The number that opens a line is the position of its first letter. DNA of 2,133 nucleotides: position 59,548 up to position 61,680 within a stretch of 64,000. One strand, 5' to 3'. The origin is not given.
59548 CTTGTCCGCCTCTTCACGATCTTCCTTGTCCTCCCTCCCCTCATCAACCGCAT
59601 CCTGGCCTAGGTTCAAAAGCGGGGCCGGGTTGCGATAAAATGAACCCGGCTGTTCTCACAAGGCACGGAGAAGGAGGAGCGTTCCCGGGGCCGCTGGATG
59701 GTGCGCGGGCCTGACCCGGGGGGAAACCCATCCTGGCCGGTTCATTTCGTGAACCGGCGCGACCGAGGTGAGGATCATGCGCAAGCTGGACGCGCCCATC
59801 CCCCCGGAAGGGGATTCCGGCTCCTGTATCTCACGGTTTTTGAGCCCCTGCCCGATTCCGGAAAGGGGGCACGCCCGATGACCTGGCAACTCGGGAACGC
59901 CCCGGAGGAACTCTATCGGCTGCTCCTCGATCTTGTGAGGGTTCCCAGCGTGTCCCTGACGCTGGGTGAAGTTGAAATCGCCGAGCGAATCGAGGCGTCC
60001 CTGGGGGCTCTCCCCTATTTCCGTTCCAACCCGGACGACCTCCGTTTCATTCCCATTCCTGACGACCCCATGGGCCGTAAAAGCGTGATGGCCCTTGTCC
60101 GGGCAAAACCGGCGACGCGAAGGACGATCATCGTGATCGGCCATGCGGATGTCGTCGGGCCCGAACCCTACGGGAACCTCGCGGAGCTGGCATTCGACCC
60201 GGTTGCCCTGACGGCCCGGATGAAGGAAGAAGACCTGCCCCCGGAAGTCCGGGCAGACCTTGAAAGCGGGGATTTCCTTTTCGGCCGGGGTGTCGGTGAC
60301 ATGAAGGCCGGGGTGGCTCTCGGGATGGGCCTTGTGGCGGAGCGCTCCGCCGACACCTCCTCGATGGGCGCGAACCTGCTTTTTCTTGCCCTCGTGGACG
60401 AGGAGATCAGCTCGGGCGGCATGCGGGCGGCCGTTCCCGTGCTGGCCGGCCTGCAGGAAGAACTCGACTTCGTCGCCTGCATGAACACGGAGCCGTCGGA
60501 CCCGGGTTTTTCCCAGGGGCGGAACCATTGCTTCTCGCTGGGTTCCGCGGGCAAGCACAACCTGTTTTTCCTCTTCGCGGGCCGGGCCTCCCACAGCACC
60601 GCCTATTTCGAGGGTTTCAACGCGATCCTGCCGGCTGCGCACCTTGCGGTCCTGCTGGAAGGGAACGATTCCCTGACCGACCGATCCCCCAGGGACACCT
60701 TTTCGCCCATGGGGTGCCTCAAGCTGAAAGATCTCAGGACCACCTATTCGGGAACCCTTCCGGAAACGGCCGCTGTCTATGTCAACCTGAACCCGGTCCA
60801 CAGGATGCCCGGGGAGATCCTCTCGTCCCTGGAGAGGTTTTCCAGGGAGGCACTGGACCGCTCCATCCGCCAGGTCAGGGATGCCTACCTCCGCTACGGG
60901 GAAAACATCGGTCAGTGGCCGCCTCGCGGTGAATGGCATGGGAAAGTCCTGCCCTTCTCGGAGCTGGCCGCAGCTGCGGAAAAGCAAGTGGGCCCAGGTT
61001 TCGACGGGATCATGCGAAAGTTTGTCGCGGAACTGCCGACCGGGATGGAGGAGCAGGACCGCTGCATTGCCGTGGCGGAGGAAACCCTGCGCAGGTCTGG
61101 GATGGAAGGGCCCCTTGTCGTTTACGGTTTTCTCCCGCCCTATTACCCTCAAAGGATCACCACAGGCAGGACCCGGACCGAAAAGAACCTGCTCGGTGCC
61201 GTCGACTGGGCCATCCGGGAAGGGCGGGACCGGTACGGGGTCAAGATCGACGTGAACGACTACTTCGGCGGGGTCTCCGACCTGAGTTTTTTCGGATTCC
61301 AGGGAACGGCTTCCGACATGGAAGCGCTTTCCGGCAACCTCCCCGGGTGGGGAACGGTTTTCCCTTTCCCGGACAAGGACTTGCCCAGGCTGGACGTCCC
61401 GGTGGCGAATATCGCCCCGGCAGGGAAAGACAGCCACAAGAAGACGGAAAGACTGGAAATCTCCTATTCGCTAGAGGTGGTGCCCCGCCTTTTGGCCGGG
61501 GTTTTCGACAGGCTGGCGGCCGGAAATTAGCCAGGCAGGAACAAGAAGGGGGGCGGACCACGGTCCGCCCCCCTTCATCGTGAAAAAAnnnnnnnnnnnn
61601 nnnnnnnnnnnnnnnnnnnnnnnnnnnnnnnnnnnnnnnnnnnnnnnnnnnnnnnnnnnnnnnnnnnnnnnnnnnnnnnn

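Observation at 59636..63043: Duplicated ~100-nt promoter-leader module upstream of both kamA and the convergent M20 (RocB-like) gene: candidate new regulatory RNA or operator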

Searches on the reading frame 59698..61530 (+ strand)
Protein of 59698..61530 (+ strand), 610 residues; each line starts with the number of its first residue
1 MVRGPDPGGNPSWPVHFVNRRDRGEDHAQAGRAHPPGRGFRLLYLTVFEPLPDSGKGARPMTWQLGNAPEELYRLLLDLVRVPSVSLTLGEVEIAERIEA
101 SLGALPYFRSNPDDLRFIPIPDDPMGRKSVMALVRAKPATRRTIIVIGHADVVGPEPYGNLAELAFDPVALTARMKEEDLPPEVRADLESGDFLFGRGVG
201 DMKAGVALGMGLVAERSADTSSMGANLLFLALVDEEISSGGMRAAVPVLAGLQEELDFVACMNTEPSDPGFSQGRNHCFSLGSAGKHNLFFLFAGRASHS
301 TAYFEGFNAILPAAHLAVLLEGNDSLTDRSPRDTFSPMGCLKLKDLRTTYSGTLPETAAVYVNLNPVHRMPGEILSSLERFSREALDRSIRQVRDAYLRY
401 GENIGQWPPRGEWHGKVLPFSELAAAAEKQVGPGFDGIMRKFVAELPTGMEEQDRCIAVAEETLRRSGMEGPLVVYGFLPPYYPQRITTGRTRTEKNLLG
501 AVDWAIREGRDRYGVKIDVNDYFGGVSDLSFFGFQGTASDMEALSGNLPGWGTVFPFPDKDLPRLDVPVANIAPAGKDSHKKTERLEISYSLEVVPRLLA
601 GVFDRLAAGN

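Call 9: search_protein_families(library=ncbifam, proteins=[window:59698-61530:+])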
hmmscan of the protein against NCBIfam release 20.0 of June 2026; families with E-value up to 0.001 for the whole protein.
window:59698-61530:+ (610 aa): 11 families
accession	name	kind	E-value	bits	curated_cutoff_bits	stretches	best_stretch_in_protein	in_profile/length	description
TIGR01900.1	dapE-gram_pos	equivalog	1.1e-10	40.9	304.2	1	71-317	4-196/351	succinyl-diaminopimelate desuccinylase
TIGR01910.1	DapE-ArgE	subfamily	4.1e-09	36.1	217.6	1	75-320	3-212/373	ArgE/DapE family deacylase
NF005710.0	PRK07522.1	subfamily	1.3e-08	34.4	412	1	190-333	98-230/391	acetylornithine deacetylase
NF006365.0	PRK08588.1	subfamily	3.4e-08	33.2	289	1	189-312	93-204/383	succinyl-diaminopimelate desuccinylase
NF006399.0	PRK08651.1-2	equivalog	2e-07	30.3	381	1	137-340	64-234/405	succinyl-diaminopimelate desuccinylase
NF005306.0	PRK06837.1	subfamily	2.8e-07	29.7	376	0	117-175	73-131/427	ArgE/DapE family deacylase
NF005602.0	PRK07338.1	equivalog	5.4e-07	28.5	357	1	191-323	121-243/409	hydrolase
NF004788.0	PRK06133.1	subfamily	1.6e-06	27.3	349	1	191-316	133-248/417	glutamate carboxypeptidase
TIGR01892.1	AcOrn-deacetyl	equivalog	2.3e-06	26.9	297.7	1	115-378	35-264/365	acetylornithine deacetylase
NF009557.0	PRK13009.1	equivalog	2.4e-06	27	284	1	130-269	48-167/377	succinyl-diaminopimelate desuccinylase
NF009555.0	PRK13004.1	equivalog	2.7e-05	23.2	321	1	70-347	15-241/399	YgeY family selenium metabolism-linked hydrolase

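Call 13: search_protein_families(library=pfam, proteins=[window:59698-61530:+], max_evalue=0.001)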
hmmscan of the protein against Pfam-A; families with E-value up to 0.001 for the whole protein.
window:59698-61530:+ (610 aa): 1 family
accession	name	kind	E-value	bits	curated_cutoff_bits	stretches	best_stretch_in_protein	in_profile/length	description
PF01546.33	Peptidase_M20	-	3.2e-09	37.4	24.6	1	185-272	20-105/206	Peptidase family M20/M25/M40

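Call 15: find_homologous_proteins(query=window:59878-61527:+, max_evalue=1e-20)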
Query window:59878-61527:+ (550 aa): 75 proteins with E <= 1e-20 among 8000 candidates.
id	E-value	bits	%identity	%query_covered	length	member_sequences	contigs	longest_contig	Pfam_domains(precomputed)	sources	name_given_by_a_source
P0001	0.0e+0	1239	99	100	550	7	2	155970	PF01546.34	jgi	jgi:arginine utilization protein RocB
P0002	0.0e+0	1105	88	100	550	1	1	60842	PF01546.34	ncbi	-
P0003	0.0e+0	1085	87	100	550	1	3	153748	PF01546.34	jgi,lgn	jgi:arginine utilization protein RocB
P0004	0.0e+0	1082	87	99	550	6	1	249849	PF01546.34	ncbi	ncbi:MAG: M20/M25/M40 family metallo-hydrolase [Synergistales bacterium]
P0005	0.0e+0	1080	87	99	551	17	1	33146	PF01546.34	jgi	jgi:arginine utilization protein RocB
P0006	0.0e+0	1052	83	100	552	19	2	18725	PF01546.34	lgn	-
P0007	0.0e+0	1046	88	94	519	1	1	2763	PF01546.34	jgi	jgi:arginine utilization protein RocB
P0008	0.0e+0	1038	83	100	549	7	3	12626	PF01546.34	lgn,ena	-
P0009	0.0e+0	1025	83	100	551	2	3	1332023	PF01546.34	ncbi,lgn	-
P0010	1.2e-296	1003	80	100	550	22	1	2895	PF01546.34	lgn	-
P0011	4.3e-280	948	79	100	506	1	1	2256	PF01546.34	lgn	-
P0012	1.0e-266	904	87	83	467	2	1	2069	PF01546.34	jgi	jgi:Arginine degradation protein (predicted deacylase)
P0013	3.2e-147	510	46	99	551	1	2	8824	PF01546.34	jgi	jgi:arginine utilization protein RocB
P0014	2.6e-144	500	45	99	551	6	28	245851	PF01546.34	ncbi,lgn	-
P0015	6.3e-144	499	46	99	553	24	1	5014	PF01546.34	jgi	-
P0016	8.4e-132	459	44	99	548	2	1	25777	PF01546.34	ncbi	ncbi:MAG: M20/M25/M40 family metallo-hydrolase [Myxococcales bacterium]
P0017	1.4e-131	458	44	97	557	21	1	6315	PF01546.34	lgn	-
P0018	1.2e-130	455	43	99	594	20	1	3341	PF01546.34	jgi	-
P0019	3.7e-127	443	42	99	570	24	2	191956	PF01546.34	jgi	-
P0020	1.7e-126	441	43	97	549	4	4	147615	PF01546.34,PF04389.23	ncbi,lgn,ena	-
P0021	1.4e-123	431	41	98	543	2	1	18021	PF01546.34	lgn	-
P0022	5.2e-123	430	41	97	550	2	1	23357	PF01546.34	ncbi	ncbi:MAG: M20/M25/M40 family metallo-hydrolase [Thermovirgaceae bacterium]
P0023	1.0e-122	429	42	99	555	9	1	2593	PF01546.34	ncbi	-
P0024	1.2e-121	425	40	97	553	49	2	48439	PF01546.34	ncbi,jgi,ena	-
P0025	1.7e-121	425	44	99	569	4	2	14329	PF01546.34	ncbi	-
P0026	3.4e-120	420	42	98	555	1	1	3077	PF01546.34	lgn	-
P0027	2.5e-119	417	41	98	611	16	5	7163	PF01546.34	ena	-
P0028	3.5e-119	417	40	94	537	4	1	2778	PF01546.34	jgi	-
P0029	2.5e-116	408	41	98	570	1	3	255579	PF01546.34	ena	-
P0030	3.5e-116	407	41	98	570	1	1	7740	PF01546.34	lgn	-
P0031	5.1e-116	407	41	98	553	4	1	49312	PF01546.34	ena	-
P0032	6.6e-116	406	41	98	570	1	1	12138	PF01546.34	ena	-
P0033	7.0e-116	406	41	98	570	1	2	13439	PF01546.34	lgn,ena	-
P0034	1.2e-115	405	41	98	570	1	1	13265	PF01546.34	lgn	-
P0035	1.2e-115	405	41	98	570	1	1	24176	PF01546.34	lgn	-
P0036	1.5e-115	405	41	98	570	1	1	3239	PF01546.34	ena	-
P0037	1.7e-115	405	41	98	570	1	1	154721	PF01546.34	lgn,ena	-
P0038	6.8e-115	403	41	98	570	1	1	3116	PF01546.34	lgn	-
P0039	8.3e-115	403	41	98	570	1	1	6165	PF01546.34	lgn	-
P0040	1.0e-114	402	41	98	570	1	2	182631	PF01546.34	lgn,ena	-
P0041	1.5e-114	402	41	98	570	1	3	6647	PF01546.34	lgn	-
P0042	5.7e-114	400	41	98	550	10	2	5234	PF01546.34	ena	-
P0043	6.7e-114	400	42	98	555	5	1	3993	PF01546.34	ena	-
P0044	1.0e-113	399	41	97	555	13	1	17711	PF01546.34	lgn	-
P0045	2.5e-113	398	41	98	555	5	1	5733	PF01546.34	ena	-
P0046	1.2e-112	395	41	96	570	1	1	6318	PF01546.34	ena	-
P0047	1.2e-112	395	40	98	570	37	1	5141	PF01546.34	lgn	-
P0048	2.5e-112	394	41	96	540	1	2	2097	PF01546.34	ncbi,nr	ncbi:MAG: M20/M25/M40 family metallo-hydrolase, partial [Mailhella sp.]|nr:M20/M25/M40 family metall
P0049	3.1e-112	394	40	98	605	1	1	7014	PF01546.34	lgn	-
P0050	3.5e-112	394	41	98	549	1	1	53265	PF01546.34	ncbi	-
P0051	1.3e-111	392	40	98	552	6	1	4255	PF01546.34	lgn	-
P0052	1.5e-111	392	40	98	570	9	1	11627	PF01546.34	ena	-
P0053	1.8e-111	392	40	98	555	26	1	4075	PF01546.34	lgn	-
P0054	5.9e-110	387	39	98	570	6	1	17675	PF01546.34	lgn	-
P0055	4.0e-109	384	39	97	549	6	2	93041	PF01546.34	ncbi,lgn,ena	-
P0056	2.5e-107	378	40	97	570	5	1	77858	PF01546.34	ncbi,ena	-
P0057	5.1e-99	350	37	98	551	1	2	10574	PF01546.34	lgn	-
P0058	1.4e-98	349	37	98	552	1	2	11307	PF01546.34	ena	-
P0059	4.6e-93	331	41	79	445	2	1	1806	PF01546.34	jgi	jgi:arginine utilization protein RocB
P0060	4.0e-92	328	38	95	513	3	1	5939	PF01546.34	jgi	-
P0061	2.0e-91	325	37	97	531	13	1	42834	PF01546.34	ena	-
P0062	1.2e-79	287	32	98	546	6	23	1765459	PF01546.34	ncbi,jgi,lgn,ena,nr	ncbi:MAG: M20/M25/M40 family metallo-hydrolase [Eubacteriales bacterium]|jgi:arginine utilization pr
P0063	6.1e-79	284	32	98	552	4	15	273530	PF01546.34,PF04389.23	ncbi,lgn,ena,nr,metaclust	ncbi:MAG TPA: peptidase M20 [Bacillus bacterium]|nr:peptidase M20 [Bacillus sp. (in: firmicutes)]|me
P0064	2.7e-67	246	31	98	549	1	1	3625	PF01546.34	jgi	-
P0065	7.0e-67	244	32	99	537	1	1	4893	PF01546.34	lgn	-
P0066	5.4e-62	228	30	96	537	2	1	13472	PF01546.34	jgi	-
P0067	1.7e-57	213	33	97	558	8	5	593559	PF01546.34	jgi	-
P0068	1.7e-56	210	32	95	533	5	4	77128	PF01546.34,PF04389.23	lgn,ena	-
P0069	2.7e-56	209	31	96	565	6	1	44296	PF01546.34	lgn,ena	-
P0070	7.4e-56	208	34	95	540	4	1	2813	PF01546.34,PF04389.23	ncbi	-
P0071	1.7e-45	174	33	99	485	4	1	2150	PF01546.34,PF04389.23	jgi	jgi:arginine utilization protein RocB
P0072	1.7e-44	171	33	97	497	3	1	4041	PF01546.34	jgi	jgi:arginine utilization protein RocB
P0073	4.7e-43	166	33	97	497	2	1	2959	PF01546.34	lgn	-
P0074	2.5e-42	163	33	82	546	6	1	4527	PF01546.34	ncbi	-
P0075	3.3e-32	130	24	97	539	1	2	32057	PF01546.34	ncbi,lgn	ncbi:MAG: M20/M25/M40 family metallo-hydrolase [Aminipila sp.]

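Call 16: find_encoding_contigs(protein=P0002, flank=4000, max_places=2)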
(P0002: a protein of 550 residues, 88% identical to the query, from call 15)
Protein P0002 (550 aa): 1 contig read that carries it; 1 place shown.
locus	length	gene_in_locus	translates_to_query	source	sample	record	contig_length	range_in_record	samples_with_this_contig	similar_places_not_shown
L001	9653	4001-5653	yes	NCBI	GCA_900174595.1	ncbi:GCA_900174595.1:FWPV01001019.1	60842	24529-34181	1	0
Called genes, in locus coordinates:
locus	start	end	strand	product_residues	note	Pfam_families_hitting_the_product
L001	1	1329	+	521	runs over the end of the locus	PF04223:CitF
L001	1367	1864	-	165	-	PF00583:Acetyltransf_1, PF13673:Acetyltransf_10, PF13508:Acetyltransf_7, PF14542:Acetyltransf_CG (weak)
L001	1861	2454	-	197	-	PF01206:TusA, PF02635:DsrE (weak)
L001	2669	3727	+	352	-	PF05145:AbrB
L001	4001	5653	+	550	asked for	PF01546:Peptidase_M20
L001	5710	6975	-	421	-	PF04055:Radical_SAM, PF12544:LAM_C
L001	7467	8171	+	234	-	PF14602:Hexapep_2 (faint), PF00132:Hexapep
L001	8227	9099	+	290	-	PF00291:PALP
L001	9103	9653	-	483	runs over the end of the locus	PF02386:TrkH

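Call 17: find_encoding_contigs(protein=P0004, flank=4000, max_places=2)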
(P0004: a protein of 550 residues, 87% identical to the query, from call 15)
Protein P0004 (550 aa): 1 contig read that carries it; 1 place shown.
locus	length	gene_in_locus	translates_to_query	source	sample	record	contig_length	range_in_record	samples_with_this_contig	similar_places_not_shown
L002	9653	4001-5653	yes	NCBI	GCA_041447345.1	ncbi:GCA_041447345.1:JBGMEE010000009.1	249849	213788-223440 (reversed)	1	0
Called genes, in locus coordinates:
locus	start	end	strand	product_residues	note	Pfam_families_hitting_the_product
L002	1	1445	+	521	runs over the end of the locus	PF04223:CitF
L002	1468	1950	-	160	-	PF00583:Acetyltransf_1, PF13673:Acetyltransf_10, PF13508:Acetyltransf_7, PF14542:Acetyltransf_CG (weak)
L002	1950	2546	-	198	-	PF01206:TusA, PF02635:DsrE (weak)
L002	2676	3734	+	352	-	PF05145:AbrB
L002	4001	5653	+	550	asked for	PF01546:Peptidase_M20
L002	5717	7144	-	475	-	PF04055:Radical_SAM, PF12544:LAM_C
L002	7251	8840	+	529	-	PF13493:DUF4118, PF00512:HisKA, PF02518:HATPase_c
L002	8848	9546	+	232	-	PF00072:Response_reg, PF00486:Trans_reg_C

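Call 18: find_encoding_contigs(protein=P0009, flank=4000, max_places=3)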
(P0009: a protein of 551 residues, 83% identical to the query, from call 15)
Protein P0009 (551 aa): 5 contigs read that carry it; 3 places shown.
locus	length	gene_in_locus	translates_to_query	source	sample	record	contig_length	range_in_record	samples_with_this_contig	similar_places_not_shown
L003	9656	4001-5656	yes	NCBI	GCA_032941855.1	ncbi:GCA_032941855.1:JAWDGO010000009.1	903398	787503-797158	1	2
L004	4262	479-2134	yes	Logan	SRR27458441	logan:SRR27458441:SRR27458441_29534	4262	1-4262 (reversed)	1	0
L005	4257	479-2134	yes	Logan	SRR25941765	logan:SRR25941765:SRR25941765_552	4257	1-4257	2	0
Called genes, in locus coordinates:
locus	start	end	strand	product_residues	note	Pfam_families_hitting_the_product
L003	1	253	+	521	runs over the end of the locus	PF04223:CitF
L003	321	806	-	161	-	PF00583:Acetyltransf_1, PF13673:Acetyltransf_10, PF13508:Acetyltransf_7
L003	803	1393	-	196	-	PF01206:TusA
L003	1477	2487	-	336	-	PF04055:Radical_SAM (faint)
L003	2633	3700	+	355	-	PF05145:AbrB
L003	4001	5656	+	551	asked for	PF01546:Peptidase_M20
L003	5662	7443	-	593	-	PF00850:Hist_deacetyl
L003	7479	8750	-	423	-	PF04055:Radical_SAM, PF12544:LAM_C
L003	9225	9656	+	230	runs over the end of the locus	PF00132:Hexapep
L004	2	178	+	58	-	?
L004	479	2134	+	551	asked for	PF01546:Peptidase_M20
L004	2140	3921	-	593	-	PF00850:Hist_deacetyl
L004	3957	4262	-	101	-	?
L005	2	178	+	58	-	?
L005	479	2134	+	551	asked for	PF01546:Peptidase_M20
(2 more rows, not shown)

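Call 19: find_encoding_contigs(protein=P0003, flank=4000, max_places=2)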
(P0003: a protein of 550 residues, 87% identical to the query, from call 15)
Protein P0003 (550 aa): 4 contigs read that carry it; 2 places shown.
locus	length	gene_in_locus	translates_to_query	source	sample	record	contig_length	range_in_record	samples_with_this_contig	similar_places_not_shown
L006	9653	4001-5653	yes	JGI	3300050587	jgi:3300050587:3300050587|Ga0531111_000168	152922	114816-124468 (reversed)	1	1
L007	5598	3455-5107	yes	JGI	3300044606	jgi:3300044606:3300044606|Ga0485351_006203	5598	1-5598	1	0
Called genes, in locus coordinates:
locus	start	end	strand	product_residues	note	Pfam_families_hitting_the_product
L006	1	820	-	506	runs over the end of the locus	PF01970:TctA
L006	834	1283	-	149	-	PF07331:TctB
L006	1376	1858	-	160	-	PF00583:Acetyltransf_1, PF13673:Acetyltransf_10, PF13508:Acetyltransf_7, PF14542:Acetyltransf_CG (faint)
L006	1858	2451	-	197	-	PF01206:TusA, PF02635:DsrE (weak)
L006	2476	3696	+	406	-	PF05145:AbrB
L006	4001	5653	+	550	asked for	PF01546:Peptidase_M20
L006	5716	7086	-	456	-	PF04055:Radical_SAM, PF12544:LAM_C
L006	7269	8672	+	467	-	PF02386:TrkH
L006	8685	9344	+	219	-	PF03446:NAD_binding_2 (weak), PF02254:TrkA_N, PF02080:TrkA_C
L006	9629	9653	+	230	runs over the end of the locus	PF14602:Hexapep_2 (faint), PF00132:Hexapep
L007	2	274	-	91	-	?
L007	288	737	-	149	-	PF07331:TctB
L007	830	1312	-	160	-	PF00583:Acetyltransf_1, PF13673:Acetyltransf_10, PF13508:Acetyltransf_7, PF14542:Acetyltransf_CG (faint)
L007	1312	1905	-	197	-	PF01206:TusA, PF02635:DsrE (weak)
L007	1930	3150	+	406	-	PF05145:AbrB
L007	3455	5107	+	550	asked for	PF01546:Peptidase_M20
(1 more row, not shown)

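Call 20: find_encoding_contigs(protein=P0005, flank=4000, max_places=2)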
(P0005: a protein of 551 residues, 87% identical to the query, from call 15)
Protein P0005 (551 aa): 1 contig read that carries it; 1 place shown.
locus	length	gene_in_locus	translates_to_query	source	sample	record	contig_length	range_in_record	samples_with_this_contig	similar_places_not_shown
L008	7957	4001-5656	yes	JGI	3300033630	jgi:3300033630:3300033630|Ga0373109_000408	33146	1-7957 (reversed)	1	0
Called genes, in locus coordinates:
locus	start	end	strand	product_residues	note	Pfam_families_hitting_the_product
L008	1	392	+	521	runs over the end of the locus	PF04223:CitF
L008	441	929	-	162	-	PF00583:Acetyltransf_1, PF13673:Acetyltransf_10, PF13508:Acetyltransf_7, PF14542:Acetyltransf_CG (weak)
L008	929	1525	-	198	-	PF01206:TusA, PF02635:DsrE (weak)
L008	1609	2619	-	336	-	PF04055:Radical_SAM (weak)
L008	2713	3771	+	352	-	PF05145:AbrB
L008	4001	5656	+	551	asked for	PF01546:Peptidase_M20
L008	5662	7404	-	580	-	PF00850:Hist_deacetyl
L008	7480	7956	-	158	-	PF12544:LAM_C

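Call 21: find_encoding_contigs(protein=P0006, flank=4000, max_places=2)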
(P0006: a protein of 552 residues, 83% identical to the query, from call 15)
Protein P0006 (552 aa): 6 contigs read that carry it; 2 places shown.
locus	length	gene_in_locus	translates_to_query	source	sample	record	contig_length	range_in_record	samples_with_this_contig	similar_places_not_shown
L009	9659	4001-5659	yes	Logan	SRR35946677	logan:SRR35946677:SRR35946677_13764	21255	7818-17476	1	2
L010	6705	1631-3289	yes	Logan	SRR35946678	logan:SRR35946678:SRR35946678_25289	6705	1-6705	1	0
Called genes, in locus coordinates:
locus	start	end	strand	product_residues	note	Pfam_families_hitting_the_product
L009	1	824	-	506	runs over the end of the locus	PF01970:TctA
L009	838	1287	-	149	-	PF07331:TctB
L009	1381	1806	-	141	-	PF00583:Acetyltransf_1, PF13673:Acetyltransf_10, PF13508:Acetyltransf_7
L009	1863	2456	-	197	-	PF01206:TusA, PF02635:DsrE (weak)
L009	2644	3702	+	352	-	PF05145:AbrB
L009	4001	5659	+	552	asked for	PF01546:Peptidase_M20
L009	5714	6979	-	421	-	PF04055:Radical_SAM, PF12544:LAM_C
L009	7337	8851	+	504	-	PF13493:DUF4118, PF00512:HisKA, PF02518:HATPase_c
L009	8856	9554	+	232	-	PF00072:Response_reg, PF00486:Trans_reg_C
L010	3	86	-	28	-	?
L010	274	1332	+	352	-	PF05145:AbrB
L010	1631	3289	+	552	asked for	PF01546:Peptidase_M20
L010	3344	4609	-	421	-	PF04055:Radical_SAM, PF12544:LAM_C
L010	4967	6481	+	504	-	PF13493:DUF4118, PF00512:HisKA, PF02518:HATPase_c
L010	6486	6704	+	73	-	?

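Call 22: find_encoding_contigs(protein=P0008, flank=4000, max_places=2)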
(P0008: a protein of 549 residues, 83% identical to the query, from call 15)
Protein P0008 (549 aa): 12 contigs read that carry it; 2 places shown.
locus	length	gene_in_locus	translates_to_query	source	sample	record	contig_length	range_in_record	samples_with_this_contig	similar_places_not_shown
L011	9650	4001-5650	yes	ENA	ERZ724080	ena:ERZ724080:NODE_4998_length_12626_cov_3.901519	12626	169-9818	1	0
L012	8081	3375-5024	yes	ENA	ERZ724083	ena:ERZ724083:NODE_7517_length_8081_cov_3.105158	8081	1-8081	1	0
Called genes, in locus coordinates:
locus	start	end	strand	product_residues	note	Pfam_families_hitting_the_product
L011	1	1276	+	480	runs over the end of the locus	?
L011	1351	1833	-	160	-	PF00583:Acetyltransf_1, PF13673:Acetyltransf_10, PF13508:Acetyltransf_7, PF14542:Acetyltransf_CG (weak)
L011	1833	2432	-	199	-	PF01206:TusA, PF02635:DsrE (weak)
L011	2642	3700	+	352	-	PF05145:AbrB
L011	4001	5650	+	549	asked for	PF01546:Peptidase_M20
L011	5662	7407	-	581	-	PF00850:Hist_deacetyl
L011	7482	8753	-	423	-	PF04055:Radical_SAM, PF12544:LAM_C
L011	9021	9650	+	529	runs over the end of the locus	PF13493:DUF4118, PF00512:HisKA, PF02518:HATPase_c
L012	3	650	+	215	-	?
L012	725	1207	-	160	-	PF00583:Acetyltransf_1, PF13673:Acetyltransf_10, PF13508:Acetyltransf_7, PF14542:Acetyltransf_CG (weak)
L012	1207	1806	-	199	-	PF01206:TusA, PF02635:DsrE (weak)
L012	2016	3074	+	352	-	PF05145:AbrB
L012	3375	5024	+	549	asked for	PF01546:Peptidase_M20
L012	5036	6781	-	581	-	PF00850:Hist_deacetyl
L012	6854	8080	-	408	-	?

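Call 26: find_encoding_contigs(protein=P0014, flank=4000, max_places=3)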
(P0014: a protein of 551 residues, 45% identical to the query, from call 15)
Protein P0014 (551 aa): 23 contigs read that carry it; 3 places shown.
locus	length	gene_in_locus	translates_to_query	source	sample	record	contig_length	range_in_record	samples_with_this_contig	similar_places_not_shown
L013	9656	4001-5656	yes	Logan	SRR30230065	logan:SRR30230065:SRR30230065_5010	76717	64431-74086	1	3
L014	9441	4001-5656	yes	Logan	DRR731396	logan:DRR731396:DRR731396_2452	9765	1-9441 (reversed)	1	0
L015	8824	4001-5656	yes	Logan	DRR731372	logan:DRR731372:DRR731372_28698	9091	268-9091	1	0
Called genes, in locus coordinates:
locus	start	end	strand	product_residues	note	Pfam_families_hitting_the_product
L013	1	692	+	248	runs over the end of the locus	PF02525:Flavodoxin_2, PF03358:FMN_red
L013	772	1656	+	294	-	PF00892:EamA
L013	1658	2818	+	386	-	PF00149:Metallophos, PF12850:Metallophos_2 (weak)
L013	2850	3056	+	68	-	-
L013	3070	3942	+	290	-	PF00892:EamA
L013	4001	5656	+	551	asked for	PF01546:Peptidase_M20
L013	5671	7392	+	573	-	PF01432:Peptidase_M3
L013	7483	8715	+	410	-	PF00266:Aminotran_5, PF01053:Cys_Met_Meta_PP (weak)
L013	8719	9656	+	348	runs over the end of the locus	PF03447:NAD_binding_3, PF00742:Homoserine_dh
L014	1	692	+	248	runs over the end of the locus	PF02525:Flavodoxin_2, PF03358:FMN_red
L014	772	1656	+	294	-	PF00892:EamA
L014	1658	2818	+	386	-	PF00149:Metallophos, PF12850:Metallophos_2 (faint)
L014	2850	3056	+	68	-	-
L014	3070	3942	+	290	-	PF00892:EamA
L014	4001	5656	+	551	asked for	PF01546:Peptidase_M20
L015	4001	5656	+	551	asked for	PF01546:Peptidase_M20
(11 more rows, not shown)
